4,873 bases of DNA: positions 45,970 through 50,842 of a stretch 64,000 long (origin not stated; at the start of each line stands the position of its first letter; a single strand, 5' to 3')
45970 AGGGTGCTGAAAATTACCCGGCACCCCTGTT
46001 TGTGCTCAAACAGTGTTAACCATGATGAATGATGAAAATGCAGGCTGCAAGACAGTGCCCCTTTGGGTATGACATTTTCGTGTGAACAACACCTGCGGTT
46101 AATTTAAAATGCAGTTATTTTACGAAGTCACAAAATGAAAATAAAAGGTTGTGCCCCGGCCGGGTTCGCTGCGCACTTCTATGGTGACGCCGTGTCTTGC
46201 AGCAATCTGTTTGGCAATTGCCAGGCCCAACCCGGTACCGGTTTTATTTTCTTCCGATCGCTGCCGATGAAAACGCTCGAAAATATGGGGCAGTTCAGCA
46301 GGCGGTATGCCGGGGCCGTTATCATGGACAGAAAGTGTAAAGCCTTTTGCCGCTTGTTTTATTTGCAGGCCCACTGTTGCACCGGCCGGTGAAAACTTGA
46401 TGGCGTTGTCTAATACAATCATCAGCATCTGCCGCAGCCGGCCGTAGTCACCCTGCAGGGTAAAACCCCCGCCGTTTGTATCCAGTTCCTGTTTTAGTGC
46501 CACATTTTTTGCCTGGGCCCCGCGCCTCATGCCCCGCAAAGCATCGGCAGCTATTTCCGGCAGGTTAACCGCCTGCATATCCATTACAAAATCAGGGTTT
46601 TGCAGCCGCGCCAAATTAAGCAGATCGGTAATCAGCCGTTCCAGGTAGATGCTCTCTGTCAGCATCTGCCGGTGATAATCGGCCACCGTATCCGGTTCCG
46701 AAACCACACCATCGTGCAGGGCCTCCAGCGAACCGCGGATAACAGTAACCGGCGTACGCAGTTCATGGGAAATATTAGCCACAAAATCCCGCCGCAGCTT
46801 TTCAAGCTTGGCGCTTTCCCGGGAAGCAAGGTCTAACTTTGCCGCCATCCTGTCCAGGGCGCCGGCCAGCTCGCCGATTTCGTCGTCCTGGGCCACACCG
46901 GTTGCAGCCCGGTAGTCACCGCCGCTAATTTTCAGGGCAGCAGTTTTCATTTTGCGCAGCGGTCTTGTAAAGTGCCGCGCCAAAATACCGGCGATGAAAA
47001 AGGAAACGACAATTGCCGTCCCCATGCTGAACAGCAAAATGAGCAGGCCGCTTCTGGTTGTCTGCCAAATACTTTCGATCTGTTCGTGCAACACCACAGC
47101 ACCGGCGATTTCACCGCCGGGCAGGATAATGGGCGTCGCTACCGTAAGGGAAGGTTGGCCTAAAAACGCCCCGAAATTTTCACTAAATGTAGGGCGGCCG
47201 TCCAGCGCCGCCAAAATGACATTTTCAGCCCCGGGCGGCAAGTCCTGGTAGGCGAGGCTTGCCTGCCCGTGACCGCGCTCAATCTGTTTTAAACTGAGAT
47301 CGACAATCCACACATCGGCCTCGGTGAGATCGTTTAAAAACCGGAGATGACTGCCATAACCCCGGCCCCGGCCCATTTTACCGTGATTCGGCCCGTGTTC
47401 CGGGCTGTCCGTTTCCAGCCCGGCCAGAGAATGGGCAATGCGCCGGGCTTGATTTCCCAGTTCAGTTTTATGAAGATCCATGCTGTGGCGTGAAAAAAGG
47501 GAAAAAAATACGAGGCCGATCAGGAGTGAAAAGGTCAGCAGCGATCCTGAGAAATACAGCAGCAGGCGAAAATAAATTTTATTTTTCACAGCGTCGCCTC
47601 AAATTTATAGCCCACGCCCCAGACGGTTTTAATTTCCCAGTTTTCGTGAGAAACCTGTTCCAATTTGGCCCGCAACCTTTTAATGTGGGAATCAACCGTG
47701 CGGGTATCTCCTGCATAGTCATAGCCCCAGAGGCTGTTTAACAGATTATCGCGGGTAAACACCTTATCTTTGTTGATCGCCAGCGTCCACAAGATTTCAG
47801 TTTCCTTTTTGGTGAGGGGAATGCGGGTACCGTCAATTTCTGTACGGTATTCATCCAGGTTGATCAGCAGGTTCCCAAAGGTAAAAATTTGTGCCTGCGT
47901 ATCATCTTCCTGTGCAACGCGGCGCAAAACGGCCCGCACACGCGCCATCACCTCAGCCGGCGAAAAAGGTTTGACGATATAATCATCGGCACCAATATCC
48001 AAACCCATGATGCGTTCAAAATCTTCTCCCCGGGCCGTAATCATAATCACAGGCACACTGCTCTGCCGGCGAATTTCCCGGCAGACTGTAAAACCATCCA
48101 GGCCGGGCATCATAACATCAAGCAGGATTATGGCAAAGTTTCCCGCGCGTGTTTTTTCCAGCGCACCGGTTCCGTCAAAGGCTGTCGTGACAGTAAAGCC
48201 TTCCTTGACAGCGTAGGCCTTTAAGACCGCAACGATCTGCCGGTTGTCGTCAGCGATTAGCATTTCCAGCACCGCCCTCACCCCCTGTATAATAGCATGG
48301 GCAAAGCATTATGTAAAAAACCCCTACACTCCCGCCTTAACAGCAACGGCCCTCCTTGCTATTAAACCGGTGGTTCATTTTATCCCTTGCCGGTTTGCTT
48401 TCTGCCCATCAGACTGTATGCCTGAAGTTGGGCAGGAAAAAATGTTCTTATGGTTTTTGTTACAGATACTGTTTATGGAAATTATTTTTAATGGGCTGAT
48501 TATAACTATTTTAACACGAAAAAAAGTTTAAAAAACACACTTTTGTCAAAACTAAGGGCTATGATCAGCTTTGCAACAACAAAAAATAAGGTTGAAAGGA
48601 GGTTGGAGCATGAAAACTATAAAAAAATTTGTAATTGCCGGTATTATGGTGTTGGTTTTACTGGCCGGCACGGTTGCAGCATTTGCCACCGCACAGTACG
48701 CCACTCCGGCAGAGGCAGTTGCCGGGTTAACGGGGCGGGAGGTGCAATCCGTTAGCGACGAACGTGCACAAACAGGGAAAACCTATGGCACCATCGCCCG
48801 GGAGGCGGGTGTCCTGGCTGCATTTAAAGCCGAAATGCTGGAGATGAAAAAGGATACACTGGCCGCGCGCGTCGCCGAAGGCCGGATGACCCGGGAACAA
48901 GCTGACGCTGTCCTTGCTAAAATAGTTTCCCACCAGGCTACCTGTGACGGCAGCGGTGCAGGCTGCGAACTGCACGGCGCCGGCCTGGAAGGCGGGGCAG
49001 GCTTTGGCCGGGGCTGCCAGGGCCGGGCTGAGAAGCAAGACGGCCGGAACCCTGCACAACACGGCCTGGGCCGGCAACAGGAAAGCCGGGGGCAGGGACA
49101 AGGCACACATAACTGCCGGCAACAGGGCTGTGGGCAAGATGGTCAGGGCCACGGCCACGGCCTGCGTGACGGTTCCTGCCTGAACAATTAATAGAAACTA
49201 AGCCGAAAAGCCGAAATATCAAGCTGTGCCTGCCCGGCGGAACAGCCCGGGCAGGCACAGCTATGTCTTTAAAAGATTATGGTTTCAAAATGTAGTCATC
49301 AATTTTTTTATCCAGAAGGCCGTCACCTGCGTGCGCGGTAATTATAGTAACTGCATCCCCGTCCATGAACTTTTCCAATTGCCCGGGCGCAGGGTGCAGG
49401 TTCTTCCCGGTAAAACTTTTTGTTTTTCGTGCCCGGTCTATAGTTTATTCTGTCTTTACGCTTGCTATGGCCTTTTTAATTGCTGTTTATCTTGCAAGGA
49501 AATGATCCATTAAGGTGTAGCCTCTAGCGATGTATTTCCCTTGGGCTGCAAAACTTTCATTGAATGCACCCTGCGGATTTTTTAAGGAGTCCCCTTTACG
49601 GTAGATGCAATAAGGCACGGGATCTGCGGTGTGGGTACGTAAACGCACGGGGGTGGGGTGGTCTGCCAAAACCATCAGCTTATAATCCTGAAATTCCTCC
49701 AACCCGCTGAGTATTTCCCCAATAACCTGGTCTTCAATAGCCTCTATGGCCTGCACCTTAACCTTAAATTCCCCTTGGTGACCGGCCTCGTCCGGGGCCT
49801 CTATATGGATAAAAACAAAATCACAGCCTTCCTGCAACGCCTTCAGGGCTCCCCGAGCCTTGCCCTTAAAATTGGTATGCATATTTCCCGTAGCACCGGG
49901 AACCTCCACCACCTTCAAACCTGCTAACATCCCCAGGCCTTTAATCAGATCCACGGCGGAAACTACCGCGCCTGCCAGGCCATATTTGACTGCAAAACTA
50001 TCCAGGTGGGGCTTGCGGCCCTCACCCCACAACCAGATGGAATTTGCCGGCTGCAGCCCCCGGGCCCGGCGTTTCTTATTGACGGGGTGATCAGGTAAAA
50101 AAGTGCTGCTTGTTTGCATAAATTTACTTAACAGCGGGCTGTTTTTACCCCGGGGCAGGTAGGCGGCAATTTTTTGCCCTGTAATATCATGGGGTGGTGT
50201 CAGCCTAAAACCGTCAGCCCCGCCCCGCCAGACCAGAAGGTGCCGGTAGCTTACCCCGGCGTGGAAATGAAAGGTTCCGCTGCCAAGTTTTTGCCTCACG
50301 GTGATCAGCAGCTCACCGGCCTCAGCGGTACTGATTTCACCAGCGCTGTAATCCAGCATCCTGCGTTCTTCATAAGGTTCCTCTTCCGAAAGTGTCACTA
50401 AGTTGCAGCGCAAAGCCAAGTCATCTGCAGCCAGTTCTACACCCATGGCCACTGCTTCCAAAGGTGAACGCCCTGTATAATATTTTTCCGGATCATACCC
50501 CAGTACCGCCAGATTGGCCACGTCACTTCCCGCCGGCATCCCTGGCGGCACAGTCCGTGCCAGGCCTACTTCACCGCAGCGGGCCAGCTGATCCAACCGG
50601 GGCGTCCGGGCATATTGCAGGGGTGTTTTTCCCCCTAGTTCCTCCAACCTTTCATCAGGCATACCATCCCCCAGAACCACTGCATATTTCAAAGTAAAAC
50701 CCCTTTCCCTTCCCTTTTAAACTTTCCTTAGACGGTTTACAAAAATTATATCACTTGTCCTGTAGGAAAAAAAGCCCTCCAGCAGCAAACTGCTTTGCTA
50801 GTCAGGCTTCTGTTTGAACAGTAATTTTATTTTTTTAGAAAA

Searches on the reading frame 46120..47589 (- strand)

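Call 44: search_protein_families(library=ncbifam, proteins=[window:46120-47589:-], max_evalue=0.00001)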
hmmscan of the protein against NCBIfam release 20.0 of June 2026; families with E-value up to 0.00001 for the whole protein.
window:46120-47589:- (489 aa): 82 families (the best 25 are shown)
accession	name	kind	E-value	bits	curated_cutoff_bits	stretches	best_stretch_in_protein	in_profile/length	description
NF033092.0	HK_WalK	equivalog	3.7e-73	247.1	725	2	258-485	364-591/594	cell wall metabolism sensor histidine kinase WalK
NF046044.1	PnpS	equivalog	7.5e-64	216.1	400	1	260-486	164-389/390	two-component system histidine kinase PnpS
TIGR02966.1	phoR_proteo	equivalog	2.7e-60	204.1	334.2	1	259-486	107-333/333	phosphate regulon sensor histidine kinase PhoR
NF012163.2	BaeS_SmeS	equivalog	2.3e-52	178.5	500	1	177-477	162-447/457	sensor histidine kinase efflux regulator BaeS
NF008312.0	PRK11100.1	equivalog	3.3e-51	174.6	356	1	148-481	148-467/477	two-component system sensor histidine kinase CreC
NF040691.1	MtrAB_MtrB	equivalog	5.3e-48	164.3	450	1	190-483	194-487/507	MtrAB system histidine kinase MtrB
NF007837.0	PRK10549.1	equivalog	2.6e-43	148.4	603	1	176-477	161-447/466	envelope stress sensor histidine kinase BaeS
TIGR01386.1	cztS_silS_copS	subfamily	4.9e-43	147.7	292.55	1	7-486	6-456/457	heavy metal sensor histidine kinase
NF041210.1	his_kin_PieS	equivalog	1.4e-42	146.3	850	1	150-485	135-467/474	two component system sensor histidine kinase PieS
NF033093.1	HK_VicK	exception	1.6e-41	142.4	680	1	258-483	201-430/448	cell wall metabolism sensor histidine kinase VicK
NF008235.0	PRK11006.1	equivalog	9.1e-39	133.5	390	1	259-486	197-421/431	phosphate regulon sensor histidine kinase PhoR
NF012226.0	AdeS_HK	equivalog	1.1e-38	133.3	500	1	182-475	59-341/353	two-component sensor histidine kinase AdeS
TIGR02956.1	TMAO_torS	equivalog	1.5e-38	132.5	676.5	1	261-485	459-679/967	TMAO reductase system sensor histidine kinase/response regulator TorS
NF041735.1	hist_kin_RppB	equivalog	1.8e-38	132.5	400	1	267-485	217-436/438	two-component system sensor histidine kinase RppB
NF008468.0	PRK11360.1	equivalog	4.8e-38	130.9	646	1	269-486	399-606/616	two-component system sensor histidine kinase AtoS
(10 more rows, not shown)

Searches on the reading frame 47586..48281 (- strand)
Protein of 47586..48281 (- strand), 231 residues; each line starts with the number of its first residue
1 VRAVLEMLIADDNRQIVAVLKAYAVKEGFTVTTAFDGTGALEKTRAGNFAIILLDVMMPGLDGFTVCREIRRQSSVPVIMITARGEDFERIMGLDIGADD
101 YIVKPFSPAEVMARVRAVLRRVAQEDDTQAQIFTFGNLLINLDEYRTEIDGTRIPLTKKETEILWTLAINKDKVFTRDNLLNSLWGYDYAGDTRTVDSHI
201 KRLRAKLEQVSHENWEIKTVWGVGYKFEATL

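Call 44: search_protein_families(library=ncbifam, proteins=[window:47586-48281:-], max_evalue=0.00001)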
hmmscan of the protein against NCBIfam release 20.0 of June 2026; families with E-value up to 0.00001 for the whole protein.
window:47586-48281:- (231 aa): 91 families (the best 25 are shown)
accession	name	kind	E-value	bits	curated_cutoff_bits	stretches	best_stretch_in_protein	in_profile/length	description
NF040689.1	MtrAB_MtrA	equivalog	1.7e-65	220.4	300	1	7-226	1-217/219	MtrAB system response regulator MtrA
NF040534.1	resp_reg_YycF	equivalog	1.4e-64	217.6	340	1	7-226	3-226/231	response regulator YycF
NF033117.2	vanR_ACDEGLN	exception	7.2e-63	212.2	350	1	7-228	1-226/226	VanR-ABDEGLN family response regulator transcription factor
NF007982.1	PRK10710.1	equivalog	2.4e-62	210.6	380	1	5-230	8-230/235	envelope stress response regulator BaeR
NF045944.1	ResRegRpaBCyano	equivalog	3.5e-62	209.8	330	1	8-228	1-228/229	response regulator transcription factor RpaB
NF008296.0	PRK11083.1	equivalog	9.3e-61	205.1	273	1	6-228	5-226/228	two-component system response regulator CreB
NF033120.0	vanR_FM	exception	1.3e-60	204.9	460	1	5-228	4-230/231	vancomycin resistance response regulator transcription factor, VanR-F/VanR-M family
NF053854.1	RespRegPhoBBctds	equivalog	2.6e-59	200.3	270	1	7-228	1-225/225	two-component system response regulator PhoB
NF041733.1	resp_reg_CseB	equivalog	2.9e-59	200.2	350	1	7-228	3-227/228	two-component system response regulator CseB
TIGR02154.1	PhoB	equivalog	1.3e-58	198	296.2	1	6-228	4-226/226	phosphate regulon transcriptional regulator PhoB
NF007005.1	PRK09468.1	equivalog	7.3e-55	186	331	1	6-227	5-231/237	osmolarity response regulator transcription factor OmpR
NF041209.1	resp_regPieR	equivalog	9.9e-54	182.4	450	1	6-230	2-230/231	two component system response regulator PieR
NF012227.0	AdeR_RR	equivalog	1.6e-49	168.6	340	1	7-228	14-237/239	efflux system response regulator transcription factor AdeR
TIGR01387.1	cztR_silR_copR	subfamily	6.3e-49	166.5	279.2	1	8-227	2-218/218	heavy metal response regulator transcription factor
NF000404.1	vanR-D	exception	3.1e-47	161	500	1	7-228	5-231/232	vancomycin resistance response regulator transcription factor VanR-D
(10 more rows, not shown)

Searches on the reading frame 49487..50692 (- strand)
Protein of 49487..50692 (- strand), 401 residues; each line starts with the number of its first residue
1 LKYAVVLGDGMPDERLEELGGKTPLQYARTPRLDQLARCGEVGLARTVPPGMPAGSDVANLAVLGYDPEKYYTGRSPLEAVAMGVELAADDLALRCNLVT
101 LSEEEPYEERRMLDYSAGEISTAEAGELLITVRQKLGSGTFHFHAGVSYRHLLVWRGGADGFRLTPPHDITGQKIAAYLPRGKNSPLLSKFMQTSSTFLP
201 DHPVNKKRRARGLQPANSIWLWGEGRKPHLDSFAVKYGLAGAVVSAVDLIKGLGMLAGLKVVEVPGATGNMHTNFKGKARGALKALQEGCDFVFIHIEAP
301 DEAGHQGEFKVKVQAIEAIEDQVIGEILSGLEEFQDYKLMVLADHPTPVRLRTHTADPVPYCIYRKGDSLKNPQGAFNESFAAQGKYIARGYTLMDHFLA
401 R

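Call 44: search_protein_families(library=ncbifam, proteins=[window:49487-50692:-], max_evalue=0.00001)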
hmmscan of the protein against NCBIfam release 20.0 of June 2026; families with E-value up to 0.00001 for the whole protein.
window:49487-50692:- (401 aa): 7 families
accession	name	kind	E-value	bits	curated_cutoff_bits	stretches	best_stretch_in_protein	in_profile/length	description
NF003242.0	PRK04200.1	equivalog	1.7e-160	534.3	426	1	1-399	1-393/395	cofactor-independent phosphoglycerate mutase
TIGR00306.2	apgM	subfamily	1.6e-156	521.3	320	1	2-399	1-403/403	2,3-bisphosphoglycerate-independent phosphoglycerate mutase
TIGR02535.1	hyp_Hser_kinase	hypoth_equivalog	3.9e-156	519.8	446.3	1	1-399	1-396/397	proposed homoserine kinase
NF003104.0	PRK04024.1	equivalog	2e-90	303.5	489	1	2-396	4-398/412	2,3-bisphosphoglycerate-independent phosphoglycerate mutase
NF038358.1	phophono_PhpG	equivalog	1.1e-63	215.5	545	2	187-397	207-414/417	CMP-5'-phosphonoformate--3-phosphoglycerate phosphonoformyl transferase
NF003160.0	PRK04135.1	equivalog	2.1e-51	174.8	468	1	5-398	20-391/403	2,3-bisphosphoglycerate-independent phosphoglycerate mutase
TIGR01307.1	pgm_bpd_ind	equivalog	4.1e-07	28.8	330.65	1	283-359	377-460/504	2,3-bisphosphoglycerate-independent phosphoglycerate mutase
